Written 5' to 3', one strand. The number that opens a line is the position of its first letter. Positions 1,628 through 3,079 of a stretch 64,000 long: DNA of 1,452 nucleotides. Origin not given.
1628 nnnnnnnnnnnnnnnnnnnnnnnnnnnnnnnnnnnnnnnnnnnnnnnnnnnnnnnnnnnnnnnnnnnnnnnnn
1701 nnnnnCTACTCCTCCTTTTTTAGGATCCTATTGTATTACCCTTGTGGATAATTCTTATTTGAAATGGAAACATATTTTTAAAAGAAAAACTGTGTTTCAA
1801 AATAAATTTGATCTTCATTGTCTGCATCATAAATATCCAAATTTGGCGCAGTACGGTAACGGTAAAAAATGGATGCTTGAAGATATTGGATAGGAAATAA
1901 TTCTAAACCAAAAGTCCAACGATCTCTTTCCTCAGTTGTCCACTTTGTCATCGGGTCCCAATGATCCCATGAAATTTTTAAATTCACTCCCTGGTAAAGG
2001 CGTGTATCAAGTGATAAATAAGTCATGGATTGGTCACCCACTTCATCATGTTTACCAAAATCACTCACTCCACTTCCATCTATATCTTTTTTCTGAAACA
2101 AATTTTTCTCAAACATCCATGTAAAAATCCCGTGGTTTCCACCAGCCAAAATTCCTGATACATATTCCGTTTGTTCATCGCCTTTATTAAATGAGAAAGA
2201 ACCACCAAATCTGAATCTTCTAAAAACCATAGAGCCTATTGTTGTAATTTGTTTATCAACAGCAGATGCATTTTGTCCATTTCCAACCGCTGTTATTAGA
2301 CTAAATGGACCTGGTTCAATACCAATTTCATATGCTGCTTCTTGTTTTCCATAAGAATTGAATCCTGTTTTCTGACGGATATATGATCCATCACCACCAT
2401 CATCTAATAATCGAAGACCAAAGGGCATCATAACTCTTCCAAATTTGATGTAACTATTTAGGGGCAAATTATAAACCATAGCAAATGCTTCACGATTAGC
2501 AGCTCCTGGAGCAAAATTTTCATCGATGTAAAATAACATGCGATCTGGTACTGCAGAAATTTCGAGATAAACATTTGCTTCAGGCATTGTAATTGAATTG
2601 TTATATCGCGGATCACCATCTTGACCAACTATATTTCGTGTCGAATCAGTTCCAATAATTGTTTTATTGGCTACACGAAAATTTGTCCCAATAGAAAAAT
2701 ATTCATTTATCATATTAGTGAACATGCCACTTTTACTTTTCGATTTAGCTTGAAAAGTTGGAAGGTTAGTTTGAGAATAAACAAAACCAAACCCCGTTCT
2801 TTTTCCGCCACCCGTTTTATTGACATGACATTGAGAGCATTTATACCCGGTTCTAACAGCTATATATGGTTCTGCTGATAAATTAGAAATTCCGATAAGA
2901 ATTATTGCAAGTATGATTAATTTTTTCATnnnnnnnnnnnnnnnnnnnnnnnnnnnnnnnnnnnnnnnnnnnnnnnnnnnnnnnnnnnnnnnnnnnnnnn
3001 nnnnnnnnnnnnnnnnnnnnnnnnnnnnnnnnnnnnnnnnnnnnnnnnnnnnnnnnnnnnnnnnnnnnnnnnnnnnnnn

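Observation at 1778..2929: Cyc2-type fused monohaem cytochrome-porin candidate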

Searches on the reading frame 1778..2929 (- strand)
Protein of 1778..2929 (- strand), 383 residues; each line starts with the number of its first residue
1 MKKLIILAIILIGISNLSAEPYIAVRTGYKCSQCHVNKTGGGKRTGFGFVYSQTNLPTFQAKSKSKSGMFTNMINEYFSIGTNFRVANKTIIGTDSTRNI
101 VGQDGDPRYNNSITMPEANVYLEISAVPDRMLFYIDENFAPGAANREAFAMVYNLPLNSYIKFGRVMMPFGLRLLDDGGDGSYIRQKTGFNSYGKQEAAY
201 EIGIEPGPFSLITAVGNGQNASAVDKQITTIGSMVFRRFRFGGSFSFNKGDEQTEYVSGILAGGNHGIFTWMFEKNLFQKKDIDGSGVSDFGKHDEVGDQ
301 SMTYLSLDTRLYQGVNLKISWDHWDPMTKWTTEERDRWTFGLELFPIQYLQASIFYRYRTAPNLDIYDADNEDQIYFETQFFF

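Call 3: search_protein_families(library=pfam, proteins=[window:1778-2929:-], max_evalue=0.1)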
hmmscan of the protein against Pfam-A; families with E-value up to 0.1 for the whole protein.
window:1778-2929:- (383 aa): 0 families

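Call 4: search_protein_families(library=ncbifam, proteins=[window:1778-2929:-], max_evalue=0.1)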
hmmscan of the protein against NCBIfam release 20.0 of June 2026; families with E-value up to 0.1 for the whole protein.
window:1778-2929:- (383 aa): 0 families

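Call 5: find_homologous_proteins(query=window:1778-2929:-, max_evalue=0.001)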
Query window:1778-2929:- (383 aa): 240 proteins with E <= 0.001 among 1783 candidates; the best 120 are listed.
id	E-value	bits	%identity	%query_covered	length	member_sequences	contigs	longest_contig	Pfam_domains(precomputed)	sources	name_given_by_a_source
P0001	3.7e-236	801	90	100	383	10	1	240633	-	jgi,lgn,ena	-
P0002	2.0e-204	697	76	100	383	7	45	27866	-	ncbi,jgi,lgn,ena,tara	jgi:hypothetical protein|tara:strand:- start:2313 stop:3464 length:1152 start_codon:yes stop_codon:y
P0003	7.9e-203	692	77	99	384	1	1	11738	-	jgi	jgi:hypothetical protein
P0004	1.6e-201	687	76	98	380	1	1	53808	-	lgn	-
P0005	2.4e-189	647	72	100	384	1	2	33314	-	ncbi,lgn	-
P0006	3.9e-186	637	69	100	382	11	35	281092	-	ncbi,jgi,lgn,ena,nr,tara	ncbi:MAG: hypothetical protein QF847_01350 [Candidatus Marinimicrobia bacterium]|jgi:hypothetical pr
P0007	4.2e-181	620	67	97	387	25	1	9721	-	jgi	-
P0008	7.4e-170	583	85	75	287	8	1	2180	-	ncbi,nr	ncbi:MAG: hypothetical protein HOI72_01995, partial [Candidatus Marinimicrobia bacterium]|nr:hypothe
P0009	5.2e-111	389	52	99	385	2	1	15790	-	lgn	-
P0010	2.4e-94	334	45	99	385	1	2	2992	-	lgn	-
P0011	9.5e-91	323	45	98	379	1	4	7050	-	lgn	-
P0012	1.9e-87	312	42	99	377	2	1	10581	-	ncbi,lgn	-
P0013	6.2e-87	310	43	99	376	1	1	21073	-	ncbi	-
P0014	8.5e-86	306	44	98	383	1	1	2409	-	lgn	-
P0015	6.4e-85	303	43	99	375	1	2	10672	-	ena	-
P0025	1.7e-71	259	39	99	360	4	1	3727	-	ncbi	-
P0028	2.8e-70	255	41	99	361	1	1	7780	-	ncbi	-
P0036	7.8e-68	247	38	99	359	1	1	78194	-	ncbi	-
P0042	6.7e-66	241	40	99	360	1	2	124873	-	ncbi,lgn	-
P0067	6.8e-59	218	37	99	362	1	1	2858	-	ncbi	-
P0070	1.6e-58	217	38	97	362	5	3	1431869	-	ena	-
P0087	2.5e-57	213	34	100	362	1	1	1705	-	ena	-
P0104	6.3e-56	208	35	95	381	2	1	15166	-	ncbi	ncbi:MAG: hypothetical protein AB1405_06205 [Bdellovibrionota bacterium]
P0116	2.8e-54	203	36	100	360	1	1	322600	-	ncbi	-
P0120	5.0e-54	202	33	98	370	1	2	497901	-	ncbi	-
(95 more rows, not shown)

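Call 6: search_solved_structures(query=window:1778-2929:-, max_evalue=10)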
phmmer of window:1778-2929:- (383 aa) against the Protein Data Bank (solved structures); distinct sequences matched with E-value up to 10: 0.

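Call 26: predict_structure(alignment_id=A2)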
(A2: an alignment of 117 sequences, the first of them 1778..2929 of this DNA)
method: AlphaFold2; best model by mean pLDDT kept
length: 383 residues; sequences in the alignment: 117
mean_pLDDT: 83.5   pTM: 0.83
mean pLDDT of the five models: 83.5, 81.7, 81.0, 80.4, 79.9
residues with pLDDT >= 90: 185; 70-90: 127; 50-70: 51; < 50: 20
segments of 3 or more residues with pLDDT < 50: 14-25, 27-30
pLDDT, mean of each block of 10 residues (from residue 1): 74 51 45 60 69 86 75 90 90 63 59 88 92 92 87 94 92 66 85 77 92 86 79 88 94 94 89 95 96 95 93 92 94 91 92 93 85 91 84
secondary structure, 60 per line:
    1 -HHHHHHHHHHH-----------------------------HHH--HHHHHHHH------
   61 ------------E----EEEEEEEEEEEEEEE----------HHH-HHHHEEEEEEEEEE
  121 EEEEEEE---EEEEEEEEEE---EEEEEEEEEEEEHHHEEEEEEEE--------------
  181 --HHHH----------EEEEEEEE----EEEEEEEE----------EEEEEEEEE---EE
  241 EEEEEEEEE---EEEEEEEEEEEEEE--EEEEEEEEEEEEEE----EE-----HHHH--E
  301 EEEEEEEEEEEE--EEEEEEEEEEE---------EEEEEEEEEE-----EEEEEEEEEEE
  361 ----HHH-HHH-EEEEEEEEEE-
elements in order: H2-12 H47-54 E78-92 H107-110 E111-127 E131-140 E144-155 E159-166 H183-186 E197-204 E209-216 E227-235 E239-249 E253-266 E269-282 H294-297 E300-312 E315-325 E335-344 E350-360 E373-382

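Call 28: find_encoding_contigs(protein=P0006, flank=8000, max_places=3)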
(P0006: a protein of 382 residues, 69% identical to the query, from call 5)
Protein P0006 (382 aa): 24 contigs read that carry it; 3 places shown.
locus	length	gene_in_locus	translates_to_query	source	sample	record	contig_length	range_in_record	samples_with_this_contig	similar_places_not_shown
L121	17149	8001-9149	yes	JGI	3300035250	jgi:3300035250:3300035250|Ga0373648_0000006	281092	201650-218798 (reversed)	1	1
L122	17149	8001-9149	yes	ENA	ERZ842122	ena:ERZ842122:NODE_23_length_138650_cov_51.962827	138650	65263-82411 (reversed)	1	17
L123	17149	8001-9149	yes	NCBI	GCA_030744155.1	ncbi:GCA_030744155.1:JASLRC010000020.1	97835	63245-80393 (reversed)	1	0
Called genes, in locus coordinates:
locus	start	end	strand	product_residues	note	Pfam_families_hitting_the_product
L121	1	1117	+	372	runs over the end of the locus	PF00032:Cytochrom_B_C (weak)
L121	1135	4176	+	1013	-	PF02433:FixO (faint), PF14522:Cytochrome_C7 (faint), PF22113:Mtrc-MtrF_II-IV_dom (faint), PF13442:Cytochrome_CBB3 (faint), PF00034:Cytochrom_C (weak)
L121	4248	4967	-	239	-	PF14686:fn3_3 (weak), PF13620:CarboxypepD_reg (weak)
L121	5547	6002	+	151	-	PF02082:Rrf2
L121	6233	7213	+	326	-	PF00034:Cytochrom_C, PF13442:Cytochrome_CBB3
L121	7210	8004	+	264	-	-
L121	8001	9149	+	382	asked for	-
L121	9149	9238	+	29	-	-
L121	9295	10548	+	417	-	PF02368:Big_2 (weak)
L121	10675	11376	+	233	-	PF13620:CarboxypepD_reg (weak)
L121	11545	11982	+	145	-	PF02082:Rrf2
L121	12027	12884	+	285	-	PF00116:COX2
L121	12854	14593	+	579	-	PF00115:COX1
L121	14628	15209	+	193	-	PF00510:COX3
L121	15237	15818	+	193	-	PF00510:COX3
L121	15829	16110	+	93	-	PF03626:COX4_pro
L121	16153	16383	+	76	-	-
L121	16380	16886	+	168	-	-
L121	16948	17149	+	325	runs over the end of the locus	PF02628:COX15-CtaA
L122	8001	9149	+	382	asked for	-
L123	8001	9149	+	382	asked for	-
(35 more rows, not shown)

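Call 29: find_encoding_contigs(protein=P0070, flank=8000, max_places=1)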
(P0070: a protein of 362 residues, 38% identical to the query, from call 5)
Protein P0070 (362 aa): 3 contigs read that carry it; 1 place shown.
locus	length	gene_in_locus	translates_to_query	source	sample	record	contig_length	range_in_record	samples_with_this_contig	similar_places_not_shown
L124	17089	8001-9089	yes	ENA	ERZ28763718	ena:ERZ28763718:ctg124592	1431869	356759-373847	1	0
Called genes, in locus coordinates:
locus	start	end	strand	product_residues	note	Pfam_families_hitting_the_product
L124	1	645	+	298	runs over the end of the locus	PF01497:Peripla_BP_2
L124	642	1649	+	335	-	PF01032:FecCD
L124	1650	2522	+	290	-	PF00005:ABC_tran, PF02463:SMC_N, PF13304:AAA_21 (faint), PF13401:AAA_22 (faint)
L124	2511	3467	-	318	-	PF16745:RsgA_N (weak), PF03193:RsgA_GTPase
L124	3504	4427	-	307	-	PF00140:Sigma70_r1_2 (weak), PF04542:Sigma70_r2, PF04539:Sigma70_r3, PF04545:Sigma70_r4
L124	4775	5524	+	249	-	PF00481:PP2C, PF13672:PP2C_2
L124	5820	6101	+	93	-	-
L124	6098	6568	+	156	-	-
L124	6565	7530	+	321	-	PF00034:Cytochrom_C, PF13442:Cytochrome_CBB3, PF00034:Cytochrom_C (weak)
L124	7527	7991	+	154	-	-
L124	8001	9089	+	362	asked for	-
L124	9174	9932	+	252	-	-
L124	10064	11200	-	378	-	PF03328:HpcH_HpaI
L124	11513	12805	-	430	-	PF01966:HD (weak), PF19276:HD_assoc_2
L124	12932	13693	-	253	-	-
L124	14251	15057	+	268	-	PF00903:Glyoxalase (weak), PF13669:Glyoxalase_4 (faint), PF18029:Glyoxalase_6 (faint), PF00903:Glyoxalase (weak)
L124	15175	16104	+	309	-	PF00248:Aldo_ket_red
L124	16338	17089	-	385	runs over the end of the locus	PF14226:DIOX_N, PF03171:2OG-FeII_Oxy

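Call 30: find_encoding_contigs(protein=P0042, flank=8000, max_places=1)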
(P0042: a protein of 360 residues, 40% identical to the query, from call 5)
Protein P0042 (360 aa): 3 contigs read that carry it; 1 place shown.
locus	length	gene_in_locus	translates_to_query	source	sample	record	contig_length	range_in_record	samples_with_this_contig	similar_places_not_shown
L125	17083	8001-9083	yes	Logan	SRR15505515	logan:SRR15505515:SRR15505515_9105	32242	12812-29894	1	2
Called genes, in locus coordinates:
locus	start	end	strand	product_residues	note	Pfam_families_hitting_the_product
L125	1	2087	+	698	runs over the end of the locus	PF00691:OmpA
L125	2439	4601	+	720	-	-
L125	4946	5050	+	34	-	-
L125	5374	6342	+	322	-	PF13473:Cupredoxin_1 (faint), PF00127:Copper-bind (faint), PF06525:SoxE (faint)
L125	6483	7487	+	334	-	PF00034:Cytochrom_C, PF13442:Cytochrome_CBB3, PF00034:Cytochrom_C (weak)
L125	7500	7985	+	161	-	PF13442:Cytochrome_CBB3 (weak)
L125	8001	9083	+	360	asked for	-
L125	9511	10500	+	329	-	PF12974:Phosphonate-bd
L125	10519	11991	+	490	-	PF00672:HAMP (weak), PF00512:HisKA, PF02518:HATPase_c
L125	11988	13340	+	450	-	PF00072:Response_reg, PF00158:Sigma54_activat, PF14532:Sigma54_activ_2, PF07728:AAA_5 (weak), PF25601:AAA_lid_14, PF02954:HTH_8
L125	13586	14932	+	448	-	PF00072:Response_reg, PF00158:Sigma54_activat, PF14532:Sigma54_activ_2, PF25601:AAA_lid_14, PF02954:HTH_8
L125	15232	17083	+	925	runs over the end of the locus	PF22113:Mtrc-MtrF_II-IV_dom (faint), PF14522:Cytochrome_C7 (faint), PF14537:Cytochrom_c3_2 (faint), PF18962:Por_Secre_tail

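Call 31: find_encoding_contigs(protein=P0104, flank=8000, max_places=1)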
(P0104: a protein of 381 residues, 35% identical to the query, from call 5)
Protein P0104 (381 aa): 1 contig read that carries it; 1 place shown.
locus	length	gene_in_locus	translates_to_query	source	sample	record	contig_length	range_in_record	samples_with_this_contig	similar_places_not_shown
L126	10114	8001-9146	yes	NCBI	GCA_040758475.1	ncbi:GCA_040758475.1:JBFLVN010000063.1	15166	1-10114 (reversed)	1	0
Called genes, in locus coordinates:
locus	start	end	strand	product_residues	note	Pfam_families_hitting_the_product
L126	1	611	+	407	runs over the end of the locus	PF01734:Patatin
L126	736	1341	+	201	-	-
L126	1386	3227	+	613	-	PF22842:Pel9A-like_beta_helix (weak), PF07602:DUF1565, PF05048:NosD, PF13229:Beta_helix, PF23951:DUF7282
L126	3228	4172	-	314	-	PF01073:3Beta_HSD, PF01370:Epimerase, PF04321:RmlD_sub_bind, PF05368:NmrA (weak), PF07993:NAD_binding_4, PF13460:NAD_binding_10, PF16363:GDP_Man_Dehyd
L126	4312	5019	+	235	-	-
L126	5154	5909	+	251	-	PF00034:Cytochrom_C, PF13442:Cytochrome_CBB3, PF00034:Cytochrom_C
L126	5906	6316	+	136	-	-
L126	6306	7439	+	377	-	-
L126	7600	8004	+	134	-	-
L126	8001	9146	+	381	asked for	-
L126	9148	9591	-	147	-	PF00072:Response_reg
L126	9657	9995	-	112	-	-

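Call 32: fold_search(model_id=the predicted structure, library=pdb)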
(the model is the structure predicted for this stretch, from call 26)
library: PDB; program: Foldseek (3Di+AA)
matches with E <= 10: 1032; with E <= 0.001: 222
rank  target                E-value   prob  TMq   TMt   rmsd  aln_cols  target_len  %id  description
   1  5mdo_A                3.5e-12  1.00  0.59  0.66   5.4       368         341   10  Crystal structure of in vitro folded Chitoporin VhChip from Vibrio harveyi (crystal form I) (released 2017-12-20)
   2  5oyk                  5.7e-12  1.00  0.60  0.71   5.2       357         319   10  Outer-membrane expressed OmpT of Vibrio cholerae (released 2018-04-25)
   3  5mdq_A                7.0e-12  1.00  0.59  0.64   5.5       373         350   10  Crystal structure of outer membrane expressed Chitoporin VhChip from Vibrio harveyi (released 2017-12-20)
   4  2o4v_A                1.6e-11  1.00  0.60  0.57   5.9       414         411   11  An arginine ladder in OprP mediates phosphate specific transfer across the outer membrane (released 2006-12-26)
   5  6ehe                  2.8e-11  1.00  0.59  0.73   3.6       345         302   10  OmpTdeltaL8 (loop L8 deletion mutant of OmpT), an outer membrane protein of Vibrio cholerae (released 2018-04-25)
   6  7eqm_A                5.1e-11  1.00  0.59  0.68   4.7       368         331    9  Apo Truncated VhChiP (Delta 1-19) (released 2022-08-10)
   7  6ehf                  7.8e-11  1.00  0.60  0.71   5.2       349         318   11  OmpT (in-vitro folded), an outer membrane protein Vibrio cholerae (trimer form) (released 2018-04-25)
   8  3wi4                  9.1e-11  1.00  0.58  0.71   5.1       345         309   10  Crystal structure of wild-type PorB from Neisseria meningitidis serogroup B (released 2014-01-01)
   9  4aui_A                9.6e-11  1.00  0.60  0.73   4.4       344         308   11  STRUCTURE AND FUNCTION OF THE PORB PORIN FROM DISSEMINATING N. GONORRHOEAE (released 2012-10-10)
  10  3wi5                  1.0e-10  1.00  0.54  0.65   6.0       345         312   10  Crystal structure of the Loop 7 mutant PorB from Neisseria meningitidis serogroup B (released 2014-01-01)
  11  6ehd                  1.3e-10  1.00  0.55  0.65   5.7       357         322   10  OmpT (in-vitro folded), an outer membrane protein of Vibrio cholerae (released 2018-04-25)
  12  5ldv                  1.8e-10  1.00  0.48  0.46   7.8       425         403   11  Crystal Structures of MOMP from Campylobacter jejuni (released 2016-10-26)
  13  4rjx                  2.1e-10  1.00  0.60  0.55   9.2       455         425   11  Crystal structure of the OprO mutant protein F62Y/D114Y (released 2015-10-21)
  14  6ehb_B                2.4e-10  1.00  0.53  0.62   5.2       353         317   11  OmpU, an outer membrane protein, of Vibrio cholerae (released 2018-04-25)
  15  4rjw                  2.5e-10  1.00  0.60  0.54  10.0       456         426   10  Crystal structure of Pseudomonas aeruginosa OprO (released 2015-10-21)
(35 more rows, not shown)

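Call 46: search_protein_representatives(alignment_id=A2)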
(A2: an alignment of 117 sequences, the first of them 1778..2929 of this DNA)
Query: 117 sequences, 367 profile positions. Proteins with E-value up to 0.001 (for the whole library): 2140; up to 1e-10: 1053; up to 1e-30: 359. The best 150 are listed.
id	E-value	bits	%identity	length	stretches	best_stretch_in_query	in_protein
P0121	1.3e-144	498.0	-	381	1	12-367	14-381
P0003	6.7e-135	466.0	-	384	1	14-367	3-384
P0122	5.9e-132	456.3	-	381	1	14-367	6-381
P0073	1.9e-128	444.8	-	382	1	15-367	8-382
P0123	1.3e-126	438.7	-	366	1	10-367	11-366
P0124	3.6e-126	437.3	-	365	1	18-367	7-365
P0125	2.6e-125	434.4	-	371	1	14-367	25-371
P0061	3.4e-125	434.1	-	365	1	21-367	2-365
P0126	2.1e-121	421.6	-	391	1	10-367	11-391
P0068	5.2e-121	420.3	-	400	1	17-367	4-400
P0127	5.1e-120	417.0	-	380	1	11-367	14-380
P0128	7.1e-120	416.6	-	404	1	14-367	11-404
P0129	2.4e-119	414.8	-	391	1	10-367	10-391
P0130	1.4e-118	412.3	-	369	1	12-367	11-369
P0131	1.8e-118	411.9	-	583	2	73-367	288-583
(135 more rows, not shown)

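Call 53: find_encoding_contigs(protein=P0009, flank=7000, max_places=1)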
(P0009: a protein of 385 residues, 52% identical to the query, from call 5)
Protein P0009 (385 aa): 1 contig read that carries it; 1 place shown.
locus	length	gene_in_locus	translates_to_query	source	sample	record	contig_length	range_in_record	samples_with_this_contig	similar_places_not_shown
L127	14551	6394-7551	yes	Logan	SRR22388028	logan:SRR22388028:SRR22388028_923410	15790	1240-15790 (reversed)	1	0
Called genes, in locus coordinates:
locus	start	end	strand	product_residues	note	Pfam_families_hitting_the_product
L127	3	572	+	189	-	?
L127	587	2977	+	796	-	PF02743:dCache_1, PF00672:HAMP, PF00989:PAS (weak), PF08448:PAS_4, PF13426:PAS_9 (weak), PF00512:HisKA, PF02518:HATPase_c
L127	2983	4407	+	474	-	PF00072:Response_reg, PF00158:Sigma54_activat, PF14532:Sigma54_activ_2, PF07728:AAA_5, PF25601:AAA_lid_14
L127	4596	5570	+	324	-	PF00034:Cytochrom_C, PF13442:Cytochrome_CBB3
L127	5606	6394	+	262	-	-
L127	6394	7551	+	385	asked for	-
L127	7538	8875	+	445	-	PF02368:Big_2 (weak), PF07635:PSCyt1 (faint)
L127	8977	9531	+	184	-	PF13620:CarboxypepD_reg (weak)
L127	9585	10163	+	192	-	PF13620:CarboxypepD_reg (weak), PF09430:EMC7_beta-sandw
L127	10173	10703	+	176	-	-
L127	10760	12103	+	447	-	PF12801:Fer4_5 (faint)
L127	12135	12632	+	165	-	-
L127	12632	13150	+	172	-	PF00027:cNMP_binding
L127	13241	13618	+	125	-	-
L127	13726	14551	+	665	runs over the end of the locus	PF01578:Cytochrom_C_asm, PF16327:CcmF_C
